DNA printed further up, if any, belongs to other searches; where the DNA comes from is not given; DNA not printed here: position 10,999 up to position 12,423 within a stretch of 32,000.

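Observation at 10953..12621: pdxS and pdxT are split by a co-directional GrlR-like / RelA-SpoT-homologue / odd-tRNA cassette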

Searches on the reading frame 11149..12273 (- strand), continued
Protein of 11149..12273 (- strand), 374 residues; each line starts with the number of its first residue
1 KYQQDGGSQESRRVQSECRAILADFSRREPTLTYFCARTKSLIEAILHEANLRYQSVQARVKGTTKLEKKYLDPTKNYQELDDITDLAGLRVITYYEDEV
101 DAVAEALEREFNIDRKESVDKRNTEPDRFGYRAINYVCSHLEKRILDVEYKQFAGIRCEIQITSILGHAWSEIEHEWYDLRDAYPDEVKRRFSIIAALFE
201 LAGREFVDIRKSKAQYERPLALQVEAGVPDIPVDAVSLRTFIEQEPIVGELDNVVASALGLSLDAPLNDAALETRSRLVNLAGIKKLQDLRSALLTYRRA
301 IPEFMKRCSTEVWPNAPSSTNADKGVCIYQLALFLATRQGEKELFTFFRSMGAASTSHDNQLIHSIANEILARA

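Call 46: find_encoding_contigs(protein=P0111, flank=8000, max_places=1)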
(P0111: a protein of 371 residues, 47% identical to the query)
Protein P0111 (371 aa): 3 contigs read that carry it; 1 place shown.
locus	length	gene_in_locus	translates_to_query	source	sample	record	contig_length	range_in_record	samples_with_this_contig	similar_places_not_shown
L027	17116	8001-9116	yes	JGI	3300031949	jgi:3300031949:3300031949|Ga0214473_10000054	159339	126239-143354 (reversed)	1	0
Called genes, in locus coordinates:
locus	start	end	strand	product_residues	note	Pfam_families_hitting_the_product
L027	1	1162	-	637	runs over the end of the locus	PF00890:FAD_binding_2, PF01266:DAO (weak), PF07992:Pyr_redox_2 (faint), PF02910:Succ_DH_flav_C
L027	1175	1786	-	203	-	PF01127:Sdh_cyt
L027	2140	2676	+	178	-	PF01590:GAF (weak)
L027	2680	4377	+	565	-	PF00149:Metallophos, PF02872:5_nucleotid_C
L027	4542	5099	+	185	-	PF01862:PvlArgDC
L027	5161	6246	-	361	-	PF01916:DS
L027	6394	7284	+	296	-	PF00491:Arginase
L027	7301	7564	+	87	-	PF04226:Transgly_assoc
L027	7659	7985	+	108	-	-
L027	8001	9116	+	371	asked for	PF04607:RelA_SpoT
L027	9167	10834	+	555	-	PF00753:Lactamase_B, PF12706:Lactamase_B_2, PF22505:RNase_J_b_CASP, PF07521:RMMBL, PF17770:RNase_J_C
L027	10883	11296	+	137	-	PF00583:Acetyltransf_1, PF13673:Acetyltransf_10, PF13420:Acetyltransf_4 (weak), PF13508:Acetyltransf_7, PF08445:FR47 (weak)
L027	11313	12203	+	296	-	PF02673:BacA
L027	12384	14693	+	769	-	PF13491:FtsK_4TM, PF17854:FtsK_alpha, PF01580:FtsK_SpoIIIE, PF09397:FtsK_gamma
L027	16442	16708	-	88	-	-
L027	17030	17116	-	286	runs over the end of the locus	-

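Call 51: find_related_loci(query=A3, collection=viral_contigs, flank=5000)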
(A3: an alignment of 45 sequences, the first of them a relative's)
Query A3 (370 aa) in viral_contigs; peptide patterns used: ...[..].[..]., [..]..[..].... (x = any residue, [..] = any of these).
75 stretches matched a pattern; 51 encode a relative of the query (tblastn E <= 1e-3); 51 distinct loci.
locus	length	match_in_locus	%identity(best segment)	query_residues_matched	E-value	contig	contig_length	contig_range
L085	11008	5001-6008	34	8-347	2e-57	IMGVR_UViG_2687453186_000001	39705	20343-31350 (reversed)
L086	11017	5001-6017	34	1-341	2e-55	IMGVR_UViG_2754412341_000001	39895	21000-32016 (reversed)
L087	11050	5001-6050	35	11-362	3e-55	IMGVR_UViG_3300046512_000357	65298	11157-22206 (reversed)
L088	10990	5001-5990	36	19-348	5e-55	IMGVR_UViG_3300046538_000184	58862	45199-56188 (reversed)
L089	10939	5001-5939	36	31-337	1e-54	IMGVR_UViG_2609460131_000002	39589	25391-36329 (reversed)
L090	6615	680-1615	35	14-330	5e-53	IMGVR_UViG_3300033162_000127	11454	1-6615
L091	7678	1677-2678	35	20-353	1e-52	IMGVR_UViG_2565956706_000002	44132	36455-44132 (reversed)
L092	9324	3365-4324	36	17-333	4e-52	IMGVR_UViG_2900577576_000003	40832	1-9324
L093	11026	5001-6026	32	9-349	1e-51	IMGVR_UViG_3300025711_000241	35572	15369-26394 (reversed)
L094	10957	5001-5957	35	19-338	7e-52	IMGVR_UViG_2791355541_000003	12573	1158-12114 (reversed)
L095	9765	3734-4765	34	17-355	4e-51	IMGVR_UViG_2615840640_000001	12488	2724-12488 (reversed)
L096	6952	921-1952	33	17-358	9e-51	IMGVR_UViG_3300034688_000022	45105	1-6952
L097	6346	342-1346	34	10-338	9e-51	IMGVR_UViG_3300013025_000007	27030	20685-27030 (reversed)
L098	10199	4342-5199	34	13-297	1e-50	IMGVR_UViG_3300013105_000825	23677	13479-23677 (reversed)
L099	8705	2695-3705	34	3-339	3e-50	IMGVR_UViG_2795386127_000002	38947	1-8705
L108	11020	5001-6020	31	17-356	4e-46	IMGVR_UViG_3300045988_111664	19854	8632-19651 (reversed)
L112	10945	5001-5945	31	15-325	3e-42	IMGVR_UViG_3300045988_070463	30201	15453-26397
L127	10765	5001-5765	34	38-302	1e-29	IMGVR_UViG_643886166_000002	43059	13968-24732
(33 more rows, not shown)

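Call 55: search_protein_families(library=padloc, proteins=[L092:3332-4444:+, L085:5013-6086:+, L108:4971-6071:+, L112:4971-6068:+, L012:5950-7014:+, P0001, P0064, L127:4875-5957:+], max_evalue=0.01)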
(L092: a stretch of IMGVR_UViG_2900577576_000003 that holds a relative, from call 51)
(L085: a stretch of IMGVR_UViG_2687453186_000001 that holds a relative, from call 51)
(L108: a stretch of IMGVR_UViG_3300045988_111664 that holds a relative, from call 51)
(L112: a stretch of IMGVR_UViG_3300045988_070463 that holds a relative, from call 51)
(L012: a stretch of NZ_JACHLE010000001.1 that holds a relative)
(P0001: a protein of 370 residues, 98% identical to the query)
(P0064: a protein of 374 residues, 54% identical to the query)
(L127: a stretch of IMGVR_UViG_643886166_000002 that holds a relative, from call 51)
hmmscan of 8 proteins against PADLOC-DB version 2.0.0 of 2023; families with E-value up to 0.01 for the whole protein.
L092:3332-4444:+ (370 aa): 2 families
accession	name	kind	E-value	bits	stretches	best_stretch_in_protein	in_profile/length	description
PDLC04999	PDC-S33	-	6.1e-17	60.1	1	44-163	64-175/349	-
PDLC00644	ZorE2|ZorE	-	0.0058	14.3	1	89-176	144-223/267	HNH endonuclease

L085:5013-6086:+ (357 aa): 1 family
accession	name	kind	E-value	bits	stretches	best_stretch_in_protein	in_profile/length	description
PDLC04999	PDC-S33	-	2.6e-19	67.8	1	39-238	65-255/349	-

L108:4971-6071:+ (366 aa): 1 family
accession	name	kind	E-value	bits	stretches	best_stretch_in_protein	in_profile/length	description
PDLC04999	PDC-S33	-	1e-16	59.3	1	29-220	48-237/349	-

L112:4971-6068:+ (365 aa): 1 family
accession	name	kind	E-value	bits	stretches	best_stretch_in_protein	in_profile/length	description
PDLC04999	PDC-S33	-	6.9e-18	63.2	1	24-163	44-175/349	-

L012:5950-7014:+ (354 aa): 1 family
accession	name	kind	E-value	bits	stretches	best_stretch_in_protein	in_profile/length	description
PDLC04999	PDC-S33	-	1.3e-17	62.3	1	39-155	67-176/349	-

P0001 (370 aa): 1 family
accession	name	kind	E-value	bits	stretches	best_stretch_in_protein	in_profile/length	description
PDLC04999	PDC-S33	-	1.2e-11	42.6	1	49-167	64-175/349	-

P0064 (374 aa): 1 family
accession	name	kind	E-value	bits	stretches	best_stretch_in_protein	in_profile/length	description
PDLC04999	PDC-S33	-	9.2e-10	36.5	1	25-165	43-175/349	-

L127:4875-5957:+ (360 aa): 1 family
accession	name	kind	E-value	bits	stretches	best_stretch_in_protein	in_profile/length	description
PDLC04999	PDC-S33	-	5.7e-16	56.9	1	19-171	30-175/349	-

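Call 56: search_protein_families(library=phrogs, proteins=[L108:2954-3862:-, L108:3867-4214:-, L108:4211-4882:-, L108:6152-6604:-, L108:6597-7064:-, L112:1437-2711:-, L112:2695-4425:-, L112:4409-4861:-, L112:6122-6451:-, L108:4971-6071:+], max_evalue=0.001)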
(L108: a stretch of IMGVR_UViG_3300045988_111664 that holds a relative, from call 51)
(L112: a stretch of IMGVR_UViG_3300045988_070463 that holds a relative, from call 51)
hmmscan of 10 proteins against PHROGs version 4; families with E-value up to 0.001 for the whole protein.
L108:2954-3862:- (302 aa): 4 families
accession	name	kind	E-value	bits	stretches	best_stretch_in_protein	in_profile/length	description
phrog_4226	-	tail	6.8e-110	366.8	1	76-302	2-228/228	baseplate protein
phrog_6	-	tail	4.9e-91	307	1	1-301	53-409/548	baseplate wedge subunit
phrog_14699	-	unknown function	5.4e-35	120.2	1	244-302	1-59/59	-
phrog_1608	-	tail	2.9e-10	40.9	1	119-288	8-181/192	tail protein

L108:3867-4214:- (115 aa): 3 families
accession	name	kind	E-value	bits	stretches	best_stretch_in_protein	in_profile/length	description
phrog_43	-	tail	5.2e-53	179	1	1-111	1-111/126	baseplate wedge subunit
phrog_261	-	tail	3.9e-11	44.3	1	12-91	37-116/312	baseplate wedge subunit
phrog_975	-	tail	4.1e-05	23.8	1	12-80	127-194/238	baseplate protein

L108:4211-4882:- (223 aa): 4 families
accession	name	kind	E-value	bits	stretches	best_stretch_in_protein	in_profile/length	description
phrog_6142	-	tail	1.8e-42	146.1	1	13-122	2-114/165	baseplate assembly protein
phrog_9992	-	tail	3.4e-30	106.3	1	14-174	2-164/228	baseplate assembly protein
phrog_20516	-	unknown function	4e-23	82.3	1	157-223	1-82/82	-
phrog_11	-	tail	8.1e-17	60.5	1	14-219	4-175/1960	baseplate spike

L108:6152-6604:- (150 aa): 5 families
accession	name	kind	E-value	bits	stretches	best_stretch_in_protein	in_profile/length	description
phrog_26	-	connector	6.6e-58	197.6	1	1-150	84-228/321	tail completion or Neck1 protein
phrog_8396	-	unknown function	4.7e-34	117.2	1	72-149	1-77/78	-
phrog_36427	-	unknown function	7.7e-28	98.7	2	2-65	158-221/367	-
phrog_37541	-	unknown function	1.6e-08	35.6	1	4-64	8-68/76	-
phrog_28496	-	unknown function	1.9e-07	32.3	1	4-64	8-68/172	-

L108:6597-7064:- (155 aa): 3 families
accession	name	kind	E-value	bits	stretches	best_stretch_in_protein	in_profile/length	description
phrog_65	-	connector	6e-70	235.1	1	1-155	1-154/159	tail terminator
phrog_14671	-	unknown function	1.4e-35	121.8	1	109-155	1-47/47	-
phrog_36427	-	unknown function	1.2e-33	117.8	1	1-134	1-135/367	-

L112:1437-2711:- (424 aa): 6 families
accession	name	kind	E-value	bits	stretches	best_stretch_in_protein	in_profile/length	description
phrog_12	-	head and packaging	1.5e-79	269.8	1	39-418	77-444/646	portal protein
phrog_2662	-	head and packaging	2e-37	130.1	1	47-404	59-420/717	portal protein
phrog_5929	-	head and packaging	1.1e-28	101.1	1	265-414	58-209/228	portal protein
phrog_11323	-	unknown function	8.5e-14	52.8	1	313-421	14-123/130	-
phrog_2271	-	head and packaging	5.4e-09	35.3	1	51-412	48-406/859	portal protein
phrog_21454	-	unknown function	7.5e-07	29.6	1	265-411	39-182/320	-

L112:2695-4425:- (576 aa): 6 families
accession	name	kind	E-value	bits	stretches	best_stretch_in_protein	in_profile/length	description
phrog_9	-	head and packaging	5.4e-113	380.4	1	51-568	176-665/812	terminase large subunit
phrog_2699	-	head and packaging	2.1e-50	172.4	1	274-567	5-294/315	terminase large subunit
phrog_4914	-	head and packaging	4.6e-20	73.1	1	56-222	30-211/213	terminase large subunit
phrog_2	-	head and packaging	4.5e-09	36.6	1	124-416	281-508/807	terminase large subunit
phrog_7331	-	head and packaging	6.1e-09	36.5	1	493-565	19-91/113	terminase large subunit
phrog_10517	-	head and packaging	7.5e-08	33.2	1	67-176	67-183/207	terminase large subunit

L112:4409-4861:- (150 aa): 1 family
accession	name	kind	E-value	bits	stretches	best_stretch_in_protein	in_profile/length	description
phrog_361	-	head and packaging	1.5e-09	39.2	1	30-140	3-114/129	terminase small subunit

L112:6122-6451:- (109 aa): 12 families
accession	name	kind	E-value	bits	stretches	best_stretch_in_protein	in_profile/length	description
phrog_144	-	DNA, RNA and nucleotide metabolism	2.1e-18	67.6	1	3-94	59-144/175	HNH endonuclease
phrog_589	-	DNA, RNA and nucleotide metabolism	1.8e-16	61.4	1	10-97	73-154/179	HNH endonuclease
phrog_2323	-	DNA, RNA and nucleotide metabolism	3.5e-16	60.2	1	10-89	18-91/113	HNH endonuclease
phrog_5956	-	DNA, RNA and nucleotide metabolism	1.4e-14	54.9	1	9-100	40-126/138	HNH endonuclease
phrog_119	-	DNA, RNA and nucleotide metabolism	1.7e-13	51.2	1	6-100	181-273/443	HNH endonuclease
phrog_4581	-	head and packaging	1.1e-09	39.2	1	4-94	41-121/395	terminase small subunit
phrog_338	-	DNA, RNA and nucleotide metabolism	3.9e-08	34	1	12-94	190-267/340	HNH endonuclease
phrog_333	-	DNA, RNA and nucleotide metabolism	4.9e-06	27.7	1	14-103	19-100/138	HNH endonuclease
phrog_8048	-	DNA, RNA and nucleotide metabolism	6.5e-05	23.3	1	10-86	163-231/273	HNH endonuclease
phrog_5200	-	DNA, RNA and nucleotide metabolism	7.2e-05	23.8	1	10-95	22-98/154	HNH endonuclease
phrog_3106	-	DNA, RNA and nucleotide metabolism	7.2e-05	23.6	1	18-102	154-241/252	HNH endonuclease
phrog_6050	-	DNA, RNA and nucleotide metabolism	0.00014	21.8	1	24-86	308-362/402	HNH endonuclease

L108:4971-6071:+ (366 aa): 4 families
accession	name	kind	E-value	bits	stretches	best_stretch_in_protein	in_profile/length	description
phrog_9640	-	unknown function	1.2e-201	670.6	1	5-366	1-365/365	-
phrog_32462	-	unknown function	8.4e-24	85.2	1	48-216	50-219/330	-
phrog_4773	-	unknown function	7.5e-12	46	1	37-217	62-239/353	-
phrog_2211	-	unknown function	5.8e-07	30.2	1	98-207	142-244/395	-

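Call 61: search_dna_similar(query=L108:4971-6071:+, collection=phages, mode=protein, max_rows=25, rows=spread)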
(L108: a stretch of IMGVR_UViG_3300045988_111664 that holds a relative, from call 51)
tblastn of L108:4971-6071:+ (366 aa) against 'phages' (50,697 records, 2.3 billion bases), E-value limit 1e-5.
Records with a match: 30; places in all: 30; records where one place covers at least 80% of the query: 0.
Best place of each record, by identity: <60% 30.
By first word of the organism name: Bacteriophage 11; Listeria 10; Staphylococcus 3; Mycobacterium 2; Vibrio 1; Ralstonia 1; Streptococcus 1; Enterococcus 1.
By host as written in the record: - 11; Listeria monocytogenes 10; Staphylococcus aureus 3; Mycobacterium abscessus GD68 1; Mycobacterium abscessus GD04 1; Vibrio cyclitrophicus 10N.261.45.F7 1; Ralstonia solanacearum T334 1; Streptococcus suis LS2Z 1; and 1 more.
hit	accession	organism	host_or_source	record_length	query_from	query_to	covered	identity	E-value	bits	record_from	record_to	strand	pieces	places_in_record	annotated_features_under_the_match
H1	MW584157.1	Mycobacterium phage prophi68-1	Mycobacterium abscessus GD68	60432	5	224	60%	30.0%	3e-22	104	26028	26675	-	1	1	42: GTP pyrophosphokinase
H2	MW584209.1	Mycobacterium phage prophiGD04-1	Mycobacterium abscessus GD04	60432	5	224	60%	30.0%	3e-22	104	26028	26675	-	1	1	42: GTP pyrophosphokinase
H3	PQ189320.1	Vibrio phage 10N.261.45.F7_PE002A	Vibrio cyclitrophicus 10N.261.45.F7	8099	14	212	54%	32.7%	3e-27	119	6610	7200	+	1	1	hypothetical protein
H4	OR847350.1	Listeria phage LM 4-11-1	Listeria monocytogenes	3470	10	208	54%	28.7%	2e-10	68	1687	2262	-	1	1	record has no annotation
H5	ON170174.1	Ralstonia phage YO102_1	Ralstonia solanacearum T334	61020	18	222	56%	27.5%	1e-7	60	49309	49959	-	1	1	record has no annotation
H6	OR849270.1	Listeria phage LM 4-14-1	Listeria monocytogenes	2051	27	208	50%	28.6%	1e-9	66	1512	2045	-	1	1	record has no annotation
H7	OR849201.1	Listeria phage LM 4-14-1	Listeria monocytogenes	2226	27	208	50%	28.6%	1e-9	66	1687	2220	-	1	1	record has no annotation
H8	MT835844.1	Bacteriophage sp.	human fecal samples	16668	25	204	49%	28.6%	1e-7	60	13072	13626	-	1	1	record has no annotation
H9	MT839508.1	Bacteriophage sp.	human fecal samples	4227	22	210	52%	26.9%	5e-8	61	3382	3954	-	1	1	record has no annotation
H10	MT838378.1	Bacteriophage sp.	human fecal samples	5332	44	208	45%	29.8%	1e-7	60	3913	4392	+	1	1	record has no annotation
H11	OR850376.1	Staphylococcus phage SA 1298 Kay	Staphylococcus aureus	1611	44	209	45%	29.4%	2e-9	64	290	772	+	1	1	record has no annotation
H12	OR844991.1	Staphylococcus phage SA 1306 Kay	Staphylococcus aureus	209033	44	209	45%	29.4%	3e-9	64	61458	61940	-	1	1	record has no annotation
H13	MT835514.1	Bacteriophage sp.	human fecal samples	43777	46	209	45%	29.6%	4e-9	64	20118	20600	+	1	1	record has no annotation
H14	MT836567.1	Bacteriophage sp.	human fecal samples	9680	25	208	50%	26.2%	3e-9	65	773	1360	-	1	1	record has no annotation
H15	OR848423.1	Listeria phage LM 4-14-1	Listeria monocytogenes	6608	47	213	46%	28.1%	6e-8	61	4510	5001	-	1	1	record has no annotation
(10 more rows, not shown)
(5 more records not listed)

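Call 71: search_protein_families(library=pfam, proteins=[L108:5619-6068:+, L012:6562-7011:+, L092:3992-4441:+, L027:8001-9116:+], max_evalue=10)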
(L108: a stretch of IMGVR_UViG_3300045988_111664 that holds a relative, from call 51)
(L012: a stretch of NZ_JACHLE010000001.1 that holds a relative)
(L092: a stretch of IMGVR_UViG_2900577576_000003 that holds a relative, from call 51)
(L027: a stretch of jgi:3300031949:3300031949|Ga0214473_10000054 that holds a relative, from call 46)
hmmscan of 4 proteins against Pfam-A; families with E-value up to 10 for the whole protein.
L108:5619-6068:+ (150 aa): 2 families
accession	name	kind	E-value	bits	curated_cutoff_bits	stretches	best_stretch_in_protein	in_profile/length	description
PF10393.14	Matrilin_ccoil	-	0.12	12.6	26.3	1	61-76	23-38/45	Trimeric coiled-coil oligomerisation domain of matrilin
PF21403.4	OTU1_UBXL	-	0.2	12.7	22.7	1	24-39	23-38/49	OTU1, UBXL domain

L012:6562-7011:+ (150 aa): 0 families

L092:3992-4441:+ (150 aa): 0 families

L027:8001-9116:+ (371 aa): 3 families
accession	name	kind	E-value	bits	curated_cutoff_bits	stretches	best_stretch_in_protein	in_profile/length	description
PF04607.23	RelA_SpoT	-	7.1e-13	49.3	27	1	56-173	2-106/113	Region found in RelA / SpoT proteins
PF22078.1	Ribosomal_bL9m_C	-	0.15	12.5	27.7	1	335-369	6-40/86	Large ribosomal subunit protein bL9m C-terminal domain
PF22326.1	MMS21_N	-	0.17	12.4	27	1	44-134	3-93/103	E3 SUMO-protein ligase MMS21, N-terminal domain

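Call 76: fold_search(model_id=the predicted structure, library=viral)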
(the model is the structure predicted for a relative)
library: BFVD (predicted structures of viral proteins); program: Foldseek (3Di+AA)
matches with E <= 10: 223; with E <= 0.001: 12
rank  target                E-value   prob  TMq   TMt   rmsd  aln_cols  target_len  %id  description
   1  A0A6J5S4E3            9.4e-09  1.00  0.33  0.29   8.4       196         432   19  RelA/SpoT [uncultured Caudovirales phage]
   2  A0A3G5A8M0            1.5e-05  1.00  0.32  0.18   5.0       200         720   16  Glycosyltransferase [Hyperionvirus sp.]
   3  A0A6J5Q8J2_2          4.0e-05  1.00  0.35  0.14   4.6       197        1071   20  RelA/SpoT [uncultured Caudovirales phage]
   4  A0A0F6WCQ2            4.2e-05  1.00  0.33  0.48   3.4       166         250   15  RelA/SpoT family protein [Sinorhizobium phage phiN3]
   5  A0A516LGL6            4.2e-05  1.00  0.34  0.11   7.6       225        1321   16  (no name in the UniProt tables at hand)
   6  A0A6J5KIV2            8.8e-05  1.00  0.33  0.12   9.9       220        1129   13  DdrB-like domain-containing protein [uncultured Caudovirales phage]
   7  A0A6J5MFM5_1          1.5e-04  1.00  0.37  0.15   8.7       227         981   17  ART-PolyVal-like domain-containing protein [uncultured Caudovirales phage]
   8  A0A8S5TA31            1.6e-04  1.00  0.34  0.57   5.6       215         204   12  Tas1 [Siphoviridae sp. ctprd3]
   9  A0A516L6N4            1.6e-04  1.00  0.34  0.14   6.9       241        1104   13  (no name in the UniProt tables at hand)
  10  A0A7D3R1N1            3.2e-04  1.00  0.35  0.70   3.8       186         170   17  Nucleotidyltransferase relA/spot protein [Fadolivirus FV1/VV64]
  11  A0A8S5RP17            4.6e-04  1.00  0.36  0.58   4.8       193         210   16  GTP pyrophosphokinase YjbM [virus sp. ctBS918]
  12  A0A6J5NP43            9.8e-04  1.00  0.35  0.14  10.6       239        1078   15  Uncharacterized protein [uncultured Caudovirales phage]
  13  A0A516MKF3            1.1e-03  1.00  0.28  0.20   7.4       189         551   12  (no name in the UniProt tables at hand)
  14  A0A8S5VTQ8            1.5e-03  1.00  0.29  0.44   8.5       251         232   15  (no name in the UniProt tables at hand)
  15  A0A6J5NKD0            1.0e-02  0.99  0.26  0.09   9.1       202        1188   14  Uncharacterized protein [uncultured Caudovirales phage]
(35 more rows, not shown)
